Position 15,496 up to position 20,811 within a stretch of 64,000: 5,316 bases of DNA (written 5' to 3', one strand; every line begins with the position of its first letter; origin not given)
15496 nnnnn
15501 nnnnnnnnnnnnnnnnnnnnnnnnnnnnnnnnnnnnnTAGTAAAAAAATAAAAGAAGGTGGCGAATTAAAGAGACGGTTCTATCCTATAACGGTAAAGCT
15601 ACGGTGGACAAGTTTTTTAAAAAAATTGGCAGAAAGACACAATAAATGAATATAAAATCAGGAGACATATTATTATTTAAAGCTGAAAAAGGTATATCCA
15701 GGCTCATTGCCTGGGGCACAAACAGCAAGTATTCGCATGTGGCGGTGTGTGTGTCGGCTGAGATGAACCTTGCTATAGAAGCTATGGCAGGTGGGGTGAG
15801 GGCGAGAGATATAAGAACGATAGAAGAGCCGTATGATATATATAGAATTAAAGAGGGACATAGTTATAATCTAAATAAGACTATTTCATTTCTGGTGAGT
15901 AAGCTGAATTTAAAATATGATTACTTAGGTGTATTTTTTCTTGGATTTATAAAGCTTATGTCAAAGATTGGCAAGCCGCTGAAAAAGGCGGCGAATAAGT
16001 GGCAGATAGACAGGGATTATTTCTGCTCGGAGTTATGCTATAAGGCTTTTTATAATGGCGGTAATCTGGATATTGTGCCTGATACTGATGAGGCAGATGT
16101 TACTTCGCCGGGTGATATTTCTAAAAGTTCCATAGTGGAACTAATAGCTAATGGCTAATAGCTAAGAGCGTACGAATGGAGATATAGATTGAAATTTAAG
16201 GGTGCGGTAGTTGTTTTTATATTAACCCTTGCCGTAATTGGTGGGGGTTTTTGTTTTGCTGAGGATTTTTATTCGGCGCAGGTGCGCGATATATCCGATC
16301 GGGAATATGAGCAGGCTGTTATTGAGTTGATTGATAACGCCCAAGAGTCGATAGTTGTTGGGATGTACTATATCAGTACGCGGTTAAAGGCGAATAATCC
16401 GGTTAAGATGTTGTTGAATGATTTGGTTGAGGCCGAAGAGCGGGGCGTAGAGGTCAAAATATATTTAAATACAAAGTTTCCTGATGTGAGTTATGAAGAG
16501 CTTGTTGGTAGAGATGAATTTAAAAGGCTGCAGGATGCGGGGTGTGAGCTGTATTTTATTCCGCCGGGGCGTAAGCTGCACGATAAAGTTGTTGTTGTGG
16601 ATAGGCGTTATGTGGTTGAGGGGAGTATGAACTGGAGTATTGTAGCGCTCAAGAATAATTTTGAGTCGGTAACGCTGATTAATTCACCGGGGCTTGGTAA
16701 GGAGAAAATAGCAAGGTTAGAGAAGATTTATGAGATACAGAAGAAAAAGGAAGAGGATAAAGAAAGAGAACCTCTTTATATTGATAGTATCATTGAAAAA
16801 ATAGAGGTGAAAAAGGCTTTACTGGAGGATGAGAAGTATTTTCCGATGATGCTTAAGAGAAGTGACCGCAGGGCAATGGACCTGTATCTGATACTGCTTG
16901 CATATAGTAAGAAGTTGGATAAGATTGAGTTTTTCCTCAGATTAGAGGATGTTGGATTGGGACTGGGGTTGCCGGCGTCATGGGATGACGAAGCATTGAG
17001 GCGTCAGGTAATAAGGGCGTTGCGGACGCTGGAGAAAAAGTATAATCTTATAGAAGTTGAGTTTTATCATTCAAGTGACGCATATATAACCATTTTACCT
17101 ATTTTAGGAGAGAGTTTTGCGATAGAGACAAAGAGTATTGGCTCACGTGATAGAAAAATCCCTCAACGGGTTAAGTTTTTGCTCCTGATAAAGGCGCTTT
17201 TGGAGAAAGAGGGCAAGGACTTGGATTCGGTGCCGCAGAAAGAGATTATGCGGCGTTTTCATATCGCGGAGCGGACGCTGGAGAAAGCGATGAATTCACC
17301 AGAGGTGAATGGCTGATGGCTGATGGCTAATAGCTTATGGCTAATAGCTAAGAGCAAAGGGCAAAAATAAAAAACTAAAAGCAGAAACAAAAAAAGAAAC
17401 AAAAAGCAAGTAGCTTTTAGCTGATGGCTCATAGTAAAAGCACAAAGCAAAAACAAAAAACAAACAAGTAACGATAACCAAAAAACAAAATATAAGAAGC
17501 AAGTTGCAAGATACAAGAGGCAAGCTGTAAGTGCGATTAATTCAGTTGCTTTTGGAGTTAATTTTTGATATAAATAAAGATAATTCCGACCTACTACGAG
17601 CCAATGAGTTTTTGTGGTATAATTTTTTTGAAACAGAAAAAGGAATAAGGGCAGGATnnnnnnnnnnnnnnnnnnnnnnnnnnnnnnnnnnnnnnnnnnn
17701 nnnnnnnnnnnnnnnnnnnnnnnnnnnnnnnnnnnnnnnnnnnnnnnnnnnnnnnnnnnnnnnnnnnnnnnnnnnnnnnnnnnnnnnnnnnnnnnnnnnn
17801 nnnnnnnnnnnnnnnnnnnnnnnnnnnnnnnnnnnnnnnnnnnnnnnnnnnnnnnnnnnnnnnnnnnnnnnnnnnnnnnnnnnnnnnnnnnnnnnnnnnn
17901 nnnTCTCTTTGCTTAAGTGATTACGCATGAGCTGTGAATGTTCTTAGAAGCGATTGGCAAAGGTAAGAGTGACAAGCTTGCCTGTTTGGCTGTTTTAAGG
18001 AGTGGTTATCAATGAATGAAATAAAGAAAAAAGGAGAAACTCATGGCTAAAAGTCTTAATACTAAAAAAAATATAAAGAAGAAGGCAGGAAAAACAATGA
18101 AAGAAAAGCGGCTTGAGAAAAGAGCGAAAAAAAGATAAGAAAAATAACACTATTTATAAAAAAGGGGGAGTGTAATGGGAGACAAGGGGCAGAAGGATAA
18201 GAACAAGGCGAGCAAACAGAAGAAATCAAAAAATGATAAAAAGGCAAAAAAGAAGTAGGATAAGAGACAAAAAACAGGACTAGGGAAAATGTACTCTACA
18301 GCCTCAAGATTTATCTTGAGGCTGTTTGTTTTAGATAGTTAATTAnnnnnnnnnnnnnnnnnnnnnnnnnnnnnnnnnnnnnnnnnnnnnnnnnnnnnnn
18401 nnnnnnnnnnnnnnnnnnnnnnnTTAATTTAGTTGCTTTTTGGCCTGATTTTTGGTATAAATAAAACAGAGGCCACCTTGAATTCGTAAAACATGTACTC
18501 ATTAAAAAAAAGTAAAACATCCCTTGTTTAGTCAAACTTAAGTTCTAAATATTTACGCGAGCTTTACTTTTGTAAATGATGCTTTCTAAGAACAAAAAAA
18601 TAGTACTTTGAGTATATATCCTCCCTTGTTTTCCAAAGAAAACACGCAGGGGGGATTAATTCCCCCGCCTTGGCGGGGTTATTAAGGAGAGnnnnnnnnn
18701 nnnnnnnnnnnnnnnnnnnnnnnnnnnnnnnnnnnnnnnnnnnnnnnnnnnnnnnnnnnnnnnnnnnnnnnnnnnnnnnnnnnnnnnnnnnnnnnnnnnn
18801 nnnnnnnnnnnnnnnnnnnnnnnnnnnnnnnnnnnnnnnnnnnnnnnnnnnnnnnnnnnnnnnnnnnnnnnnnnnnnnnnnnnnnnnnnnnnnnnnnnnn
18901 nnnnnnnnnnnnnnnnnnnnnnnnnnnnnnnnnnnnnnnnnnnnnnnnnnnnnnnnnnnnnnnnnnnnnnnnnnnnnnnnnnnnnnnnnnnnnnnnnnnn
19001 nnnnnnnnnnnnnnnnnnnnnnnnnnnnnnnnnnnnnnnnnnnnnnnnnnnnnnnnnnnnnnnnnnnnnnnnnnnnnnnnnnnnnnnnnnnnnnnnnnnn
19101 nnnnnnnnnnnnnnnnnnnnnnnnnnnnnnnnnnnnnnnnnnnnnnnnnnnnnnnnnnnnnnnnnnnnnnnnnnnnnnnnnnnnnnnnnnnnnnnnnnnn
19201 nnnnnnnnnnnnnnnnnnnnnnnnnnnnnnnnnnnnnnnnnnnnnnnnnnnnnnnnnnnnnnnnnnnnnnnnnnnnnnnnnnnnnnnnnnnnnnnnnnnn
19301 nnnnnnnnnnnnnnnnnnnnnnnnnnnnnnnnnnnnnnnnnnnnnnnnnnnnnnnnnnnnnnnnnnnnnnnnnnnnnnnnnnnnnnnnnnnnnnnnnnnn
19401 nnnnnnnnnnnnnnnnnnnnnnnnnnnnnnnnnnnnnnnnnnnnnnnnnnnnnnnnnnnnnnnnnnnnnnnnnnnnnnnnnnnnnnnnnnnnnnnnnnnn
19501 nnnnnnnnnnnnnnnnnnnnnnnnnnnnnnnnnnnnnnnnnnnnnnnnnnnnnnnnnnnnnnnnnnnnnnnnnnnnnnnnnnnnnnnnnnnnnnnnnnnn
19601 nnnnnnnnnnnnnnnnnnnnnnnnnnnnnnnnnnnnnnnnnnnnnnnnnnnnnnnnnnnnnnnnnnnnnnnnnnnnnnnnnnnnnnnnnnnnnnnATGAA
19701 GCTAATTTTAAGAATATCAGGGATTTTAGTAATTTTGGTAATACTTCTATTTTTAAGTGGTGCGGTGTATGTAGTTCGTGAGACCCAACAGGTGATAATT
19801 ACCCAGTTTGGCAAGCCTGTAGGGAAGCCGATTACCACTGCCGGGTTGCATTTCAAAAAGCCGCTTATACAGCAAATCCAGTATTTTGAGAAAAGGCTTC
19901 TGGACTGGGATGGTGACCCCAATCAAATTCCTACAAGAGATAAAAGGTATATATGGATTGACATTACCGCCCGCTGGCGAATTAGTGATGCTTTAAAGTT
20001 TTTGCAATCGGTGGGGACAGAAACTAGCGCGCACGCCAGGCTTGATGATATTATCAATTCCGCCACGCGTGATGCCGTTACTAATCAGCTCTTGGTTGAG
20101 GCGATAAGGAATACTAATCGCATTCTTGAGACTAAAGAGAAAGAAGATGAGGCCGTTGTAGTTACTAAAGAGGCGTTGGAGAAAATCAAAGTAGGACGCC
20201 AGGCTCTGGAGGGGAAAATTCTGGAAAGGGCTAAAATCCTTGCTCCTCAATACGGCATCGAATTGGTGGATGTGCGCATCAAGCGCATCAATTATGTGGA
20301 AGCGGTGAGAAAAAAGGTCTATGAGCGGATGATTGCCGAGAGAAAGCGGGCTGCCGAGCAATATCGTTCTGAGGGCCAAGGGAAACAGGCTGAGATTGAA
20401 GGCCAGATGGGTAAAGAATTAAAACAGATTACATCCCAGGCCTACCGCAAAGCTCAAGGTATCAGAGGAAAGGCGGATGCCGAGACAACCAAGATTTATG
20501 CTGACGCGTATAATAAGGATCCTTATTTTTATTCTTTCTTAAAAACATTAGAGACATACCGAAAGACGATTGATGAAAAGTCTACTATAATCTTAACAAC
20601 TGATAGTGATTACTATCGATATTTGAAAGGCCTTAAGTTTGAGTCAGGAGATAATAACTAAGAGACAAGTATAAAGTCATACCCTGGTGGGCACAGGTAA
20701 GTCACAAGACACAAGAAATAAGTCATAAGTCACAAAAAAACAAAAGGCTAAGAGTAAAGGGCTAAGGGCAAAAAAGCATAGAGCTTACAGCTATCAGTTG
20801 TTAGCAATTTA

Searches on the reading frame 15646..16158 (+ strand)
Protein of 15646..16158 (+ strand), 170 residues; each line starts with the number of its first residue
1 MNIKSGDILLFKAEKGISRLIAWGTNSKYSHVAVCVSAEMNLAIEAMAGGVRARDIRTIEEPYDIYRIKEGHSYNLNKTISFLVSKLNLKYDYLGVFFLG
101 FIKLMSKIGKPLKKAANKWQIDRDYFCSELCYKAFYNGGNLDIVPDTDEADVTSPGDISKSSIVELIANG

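Call 56: search_protein_families(library=pfam, proteins=[window:15646-16158:+], max_evalue=0.01)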
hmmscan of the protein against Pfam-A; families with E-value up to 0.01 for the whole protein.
window:15646-16158:+ (170 aa): 1 family
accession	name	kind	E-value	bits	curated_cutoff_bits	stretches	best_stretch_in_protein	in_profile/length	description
PF05708.18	Peptidase_C92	-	4e-07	30.7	27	1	3-93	2-98/166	Permuted papain-like amidase enzyme, YaeF/YiiX, C92 family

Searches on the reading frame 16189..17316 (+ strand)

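Call 56: search_protein_families(library=pfam, proteins=[window:16189-17316:+], max_evalue=0.01)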
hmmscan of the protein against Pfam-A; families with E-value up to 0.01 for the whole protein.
window:16189-17316:+ (375 aa): 2 families
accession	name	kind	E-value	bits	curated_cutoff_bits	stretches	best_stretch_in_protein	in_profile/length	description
PF13091.12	PLDc_2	-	9e-24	84.2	27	1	44-174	1-125/132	PLD-like domain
PF17941.7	PP_kinase_C_1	-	0.002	18.2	25.7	1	43-141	22-115/167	Polyphosphate kinase C-terminal domain 1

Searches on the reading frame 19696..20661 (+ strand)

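Call 56: search_protein_families(library=pfam, proteins=[window:19696-20661:+], max_evalue=0.01)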
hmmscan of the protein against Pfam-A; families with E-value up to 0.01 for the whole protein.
window:19696-20661:+ (321 aa): 1 family
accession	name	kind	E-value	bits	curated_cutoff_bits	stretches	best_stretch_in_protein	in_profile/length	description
PF01145.31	Band_7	-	2e-25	90.3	23.6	1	26-228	2-175/176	SPFH domain / Band 7 family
